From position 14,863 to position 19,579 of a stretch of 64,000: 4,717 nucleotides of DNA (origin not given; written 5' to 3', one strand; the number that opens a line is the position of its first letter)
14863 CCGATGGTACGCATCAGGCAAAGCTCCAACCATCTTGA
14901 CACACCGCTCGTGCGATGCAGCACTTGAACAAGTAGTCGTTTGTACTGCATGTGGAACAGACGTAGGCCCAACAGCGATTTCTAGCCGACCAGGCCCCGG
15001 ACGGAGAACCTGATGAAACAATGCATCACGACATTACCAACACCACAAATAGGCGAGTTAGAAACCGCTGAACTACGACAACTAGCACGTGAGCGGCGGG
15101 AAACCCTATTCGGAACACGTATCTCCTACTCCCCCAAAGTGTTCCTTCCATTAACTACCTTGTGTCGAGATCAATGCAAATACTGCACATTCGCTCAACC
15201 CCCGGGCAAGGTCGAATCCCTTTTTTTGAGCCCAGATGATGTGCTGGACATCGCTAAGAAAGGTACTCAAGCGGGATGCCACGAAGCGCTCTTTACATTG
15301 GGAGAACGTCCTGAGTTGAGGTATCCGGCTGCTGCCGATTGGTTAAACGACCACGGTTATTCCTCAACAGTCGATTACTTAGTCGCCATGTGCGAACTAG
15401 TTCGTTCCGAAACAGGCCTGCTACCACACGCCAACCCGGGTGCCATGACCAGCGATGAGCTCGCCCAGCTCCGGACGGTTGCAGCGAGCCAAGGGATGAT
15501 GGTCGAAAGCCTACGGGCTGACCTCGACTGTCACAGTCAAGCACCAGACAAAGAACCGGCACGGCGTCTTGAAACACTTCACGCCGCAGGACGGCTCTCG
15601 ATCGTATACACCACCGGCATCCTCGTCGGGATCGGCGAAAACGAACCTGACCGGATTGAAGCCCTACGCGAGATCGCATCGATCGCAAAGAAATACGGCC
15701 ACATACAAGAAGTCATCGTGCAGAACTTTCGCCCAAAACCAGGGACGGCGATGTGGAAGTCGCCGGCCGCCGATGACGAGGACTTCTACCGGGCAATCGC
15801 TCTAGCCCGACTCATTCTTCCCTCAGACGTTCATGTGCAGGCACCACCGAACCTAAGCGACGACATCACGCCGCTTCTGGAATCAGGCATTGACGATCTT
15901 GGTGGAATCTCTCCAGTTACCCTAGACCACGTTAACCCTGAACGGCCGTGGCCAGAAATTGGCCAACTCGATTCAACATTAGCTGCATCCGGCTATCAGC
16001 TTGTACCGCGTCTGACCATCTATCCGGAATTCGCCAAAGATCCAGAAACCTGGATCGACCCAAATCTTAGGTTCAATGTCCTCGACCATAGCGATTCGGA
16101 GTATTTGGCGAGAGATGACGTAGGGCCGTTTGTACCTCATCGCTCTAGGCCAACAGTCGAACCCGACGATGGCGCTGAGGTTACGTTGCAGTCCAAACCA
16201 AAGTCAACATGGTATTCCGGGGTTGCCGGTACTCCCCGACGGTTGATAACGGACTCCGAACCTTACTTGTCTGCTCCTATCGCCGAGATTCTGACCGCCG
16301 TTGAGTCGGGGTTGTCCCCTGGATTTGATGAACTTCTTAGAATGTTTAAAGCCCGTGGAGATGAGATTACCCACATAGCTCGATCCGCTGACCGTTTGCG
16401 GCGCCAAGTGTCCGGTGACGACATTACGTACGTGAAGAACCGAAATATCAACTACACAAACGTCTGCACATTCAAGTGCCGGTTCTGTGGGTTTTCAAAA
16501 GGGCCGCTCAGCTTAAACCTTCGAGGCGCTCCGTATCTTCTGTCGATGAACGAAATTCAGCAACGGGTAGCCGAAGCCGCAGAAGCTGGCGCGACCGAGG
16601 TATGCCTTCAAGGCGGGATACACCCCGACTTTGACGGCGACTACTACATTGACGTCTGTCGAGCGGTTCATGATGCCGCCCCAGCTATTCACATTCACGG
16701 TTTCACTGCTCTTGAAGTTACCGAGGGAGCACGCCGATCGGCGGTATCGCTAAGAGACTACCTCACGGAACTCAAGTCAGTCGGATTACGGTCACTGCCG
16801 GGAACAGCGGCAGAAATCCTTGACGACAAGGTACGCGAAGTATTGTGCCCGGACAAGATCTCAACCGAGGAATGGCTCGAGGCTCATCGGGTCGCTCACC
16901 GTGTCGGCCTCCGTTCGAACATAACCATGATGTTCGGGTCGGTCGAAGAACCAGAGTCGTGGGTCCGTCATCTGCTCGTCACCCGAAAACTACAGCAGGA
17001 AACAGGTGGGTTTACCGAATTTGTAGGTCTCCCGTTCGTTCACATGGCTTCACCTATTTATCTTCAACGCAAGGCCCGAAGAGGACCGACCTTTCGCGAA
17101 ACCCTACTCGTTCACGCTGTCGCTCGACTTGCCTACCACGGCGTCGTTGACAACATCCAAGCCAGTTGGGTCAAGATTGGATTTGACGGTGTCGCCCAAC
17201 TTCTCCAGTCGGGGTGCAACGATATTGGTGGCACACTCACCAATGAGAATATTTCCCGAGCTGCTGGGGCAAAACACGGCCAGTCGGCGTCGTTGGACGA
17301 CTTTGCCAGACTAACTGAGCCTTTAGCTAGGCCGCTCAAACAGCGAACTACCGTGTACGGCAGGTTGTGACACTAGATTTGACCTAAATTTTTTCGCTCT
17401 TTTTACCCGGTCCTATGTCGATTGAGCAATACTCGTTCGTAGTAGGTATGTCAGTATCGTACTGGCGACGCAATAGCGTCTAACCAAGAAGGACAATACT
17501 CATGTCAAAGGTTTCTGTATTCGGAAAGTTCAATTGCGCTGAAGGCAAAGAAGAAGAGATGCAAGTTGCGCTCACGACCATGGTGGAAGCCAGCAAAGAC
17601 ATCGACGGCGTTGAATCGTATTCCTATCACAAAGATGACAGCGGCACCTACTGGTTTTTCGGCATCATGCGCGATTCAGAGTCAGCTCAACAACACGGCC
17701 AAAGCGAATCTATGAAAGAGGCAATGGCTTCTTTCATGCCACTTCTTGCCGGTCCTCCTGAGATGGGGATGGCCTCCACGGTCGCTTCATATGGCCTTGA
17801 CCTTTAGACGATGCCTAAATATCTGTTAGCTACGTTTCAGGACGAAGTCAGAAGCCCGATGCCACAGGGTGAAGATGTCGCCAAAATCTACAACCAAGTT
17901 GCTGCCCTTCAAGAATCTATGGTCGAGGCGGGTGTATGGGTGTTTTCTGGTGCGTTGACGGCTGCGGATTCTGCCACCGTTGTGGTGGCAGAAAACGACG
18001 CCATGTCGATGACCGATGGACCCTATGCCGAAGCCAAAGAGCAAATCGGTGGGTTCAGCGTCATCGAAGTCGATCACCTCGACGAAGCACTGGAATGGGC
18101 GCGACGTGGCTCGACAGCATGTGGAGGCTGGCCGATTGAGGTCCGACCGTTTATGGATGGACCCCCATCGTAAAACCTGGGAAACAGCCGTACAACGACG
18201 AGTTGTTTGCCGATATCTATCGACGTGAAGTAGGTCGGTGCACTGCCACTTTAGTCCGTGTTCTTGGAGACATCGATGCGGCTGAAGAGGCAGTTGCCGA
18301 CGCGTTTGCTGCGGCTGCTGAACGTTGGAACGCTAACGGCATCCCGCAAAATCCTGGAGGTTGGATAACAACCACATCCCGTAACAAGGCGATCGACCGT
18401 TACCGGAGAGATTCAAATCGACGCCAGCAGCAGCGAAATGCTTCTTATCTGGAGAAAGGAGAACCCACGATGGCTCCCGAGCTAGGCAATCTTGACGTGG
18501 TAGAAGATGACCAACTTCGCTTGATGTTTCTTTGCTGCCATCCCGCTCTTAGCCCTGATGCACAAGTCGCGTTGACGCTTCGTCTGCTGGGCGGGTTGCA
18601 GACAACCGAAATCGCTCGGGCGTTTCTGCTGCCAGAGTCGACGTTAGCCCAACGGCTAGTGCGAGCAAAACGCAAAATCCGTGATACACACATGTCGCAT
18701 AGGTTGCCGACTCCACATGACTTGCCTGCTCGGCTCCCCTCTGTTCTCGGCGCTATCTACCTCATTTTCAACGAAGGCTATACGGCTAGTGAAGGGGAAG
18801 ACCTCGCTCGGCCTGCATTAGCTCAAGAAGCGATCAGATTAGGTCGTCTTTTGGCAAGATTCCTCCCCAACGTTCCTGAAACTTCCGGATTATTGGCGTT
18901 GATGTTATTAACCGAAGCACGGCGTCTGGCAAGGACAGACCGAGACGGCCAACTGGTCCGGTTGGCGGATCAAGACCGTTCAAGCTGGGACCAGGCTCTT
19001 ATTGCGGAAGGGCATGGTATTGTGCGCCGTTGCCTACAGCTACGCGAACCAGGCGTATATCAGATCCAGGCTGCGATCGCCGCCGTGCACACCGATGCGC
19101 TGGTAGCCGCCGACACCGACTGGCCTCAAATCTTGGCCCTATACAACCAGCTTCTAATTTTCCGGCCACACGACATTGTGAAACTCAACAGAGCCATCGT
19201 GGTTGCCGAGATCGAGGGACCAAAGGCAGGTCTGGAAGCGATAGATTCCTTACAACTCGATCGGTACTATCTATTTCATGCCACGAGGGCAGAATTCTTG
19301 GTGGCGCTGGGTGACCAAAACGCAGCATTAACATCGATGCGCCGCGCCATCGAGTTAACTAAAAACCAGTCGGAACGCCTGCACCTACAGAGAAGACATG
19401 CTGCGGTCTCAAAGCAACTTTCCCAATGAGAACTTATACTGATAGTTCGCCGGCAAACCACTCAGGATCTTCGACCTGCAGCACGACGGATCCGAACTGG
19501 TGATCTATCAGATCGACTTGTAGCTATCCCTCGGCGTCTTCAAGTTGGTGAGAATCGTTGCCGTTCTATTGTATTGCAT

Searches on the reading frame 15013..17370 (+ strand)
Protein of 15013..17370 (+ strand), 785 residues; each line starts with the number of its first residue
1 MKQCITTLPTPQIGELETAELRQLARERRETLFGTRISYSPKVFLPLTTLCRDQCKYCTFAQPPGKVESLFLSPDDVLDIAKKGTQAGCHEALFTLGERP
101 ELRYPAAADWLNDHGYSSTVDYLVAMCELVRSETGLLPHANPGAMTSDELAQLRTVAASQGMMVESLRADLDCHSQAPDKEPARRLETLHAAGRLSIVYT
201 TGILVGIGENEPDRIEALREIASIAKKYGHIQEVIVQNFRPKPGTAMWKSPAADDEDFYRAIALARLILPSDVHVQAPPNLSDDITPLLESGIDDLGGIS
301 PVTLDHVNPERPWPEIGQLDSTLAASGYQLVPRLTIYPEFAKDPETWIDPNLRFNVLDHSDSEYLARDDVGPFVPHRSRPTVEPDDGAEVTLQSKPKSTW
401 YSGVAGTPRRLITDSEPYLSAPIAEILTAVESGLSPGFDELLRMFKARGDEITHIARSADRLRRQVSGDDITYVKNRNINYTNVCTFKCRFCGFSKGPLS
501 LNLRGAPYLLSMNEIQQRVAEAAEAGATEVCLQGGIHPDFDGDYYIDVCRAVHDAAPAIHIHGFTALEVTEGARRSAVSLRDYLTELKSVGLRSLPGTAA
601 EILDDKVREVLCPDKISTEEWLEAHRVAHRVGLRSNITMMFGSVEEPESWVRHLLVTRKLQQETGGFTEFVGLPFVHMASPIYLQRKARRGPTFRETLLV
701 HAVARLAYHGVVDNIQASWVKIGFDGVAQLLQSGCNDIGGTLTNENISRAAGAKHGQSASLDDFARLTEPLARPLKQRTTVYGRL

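Call 26: search_protein_families(library=pfam, proteins=[window:15013-17370:+], max_evalue=0.00001)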
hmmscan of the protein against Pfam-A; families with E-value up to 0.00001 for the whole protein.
window:15013-17370:+ (785 aa): 2 families
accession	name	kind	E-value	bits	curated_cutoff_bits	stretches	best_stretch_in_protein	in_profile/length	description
PF04055.27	Radical_SAM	-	1.6e-30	106.9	29.5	2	479-649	1-158/166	Radical SAM superfamily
PF19288.4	CofH_C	-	1.5e-11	44.6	27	1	666-756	3-92/125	CofH/MqnC C-terminal region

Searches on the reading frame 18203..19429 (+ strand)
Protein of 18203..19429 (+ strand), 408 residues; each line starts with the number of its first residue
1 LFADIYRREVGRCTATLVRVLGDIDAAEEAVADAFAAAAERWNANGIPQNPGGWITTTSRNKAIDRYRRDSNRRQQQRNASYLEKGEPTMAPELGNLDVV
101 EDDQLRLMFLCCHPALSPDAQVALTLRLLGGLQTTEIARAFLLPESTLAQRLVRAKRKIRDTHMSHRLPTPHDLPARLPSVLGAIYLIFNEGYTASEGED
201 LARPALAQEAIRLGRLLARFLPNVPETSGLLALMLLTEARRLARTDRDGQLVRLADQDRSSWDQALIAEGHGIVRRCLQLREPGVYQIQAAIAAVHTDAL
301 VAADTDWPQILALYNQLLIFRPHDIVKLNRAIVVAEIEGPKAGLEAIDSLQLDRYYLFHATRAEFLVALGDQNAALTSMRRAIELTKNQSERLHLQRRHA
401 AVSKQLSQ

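Call 26: search_protein_families(library=pfam, proteins=[window:18203-19429:+], max_evalue=0.00001)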
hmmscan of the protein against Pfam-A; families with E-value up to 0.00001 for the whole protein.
window:18203-19429:+ (408 aa): 3 families
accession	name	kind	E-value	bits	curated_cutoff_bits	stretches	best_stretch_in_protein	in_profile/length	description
PF20239.3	DUF6596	-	7.7e-37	126.1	27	1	177-277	1-101/102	Family of unknown function (DUF6596)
PF08281.18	Sigma70_r4_2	-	1.3e-09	38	25.7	1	107-159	2-54/54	Sigma-70, region 4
PF04542.20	Sigma70_r2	-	1.9e-07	31.2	24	1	6-71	2-69/71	Sigma-70 region 2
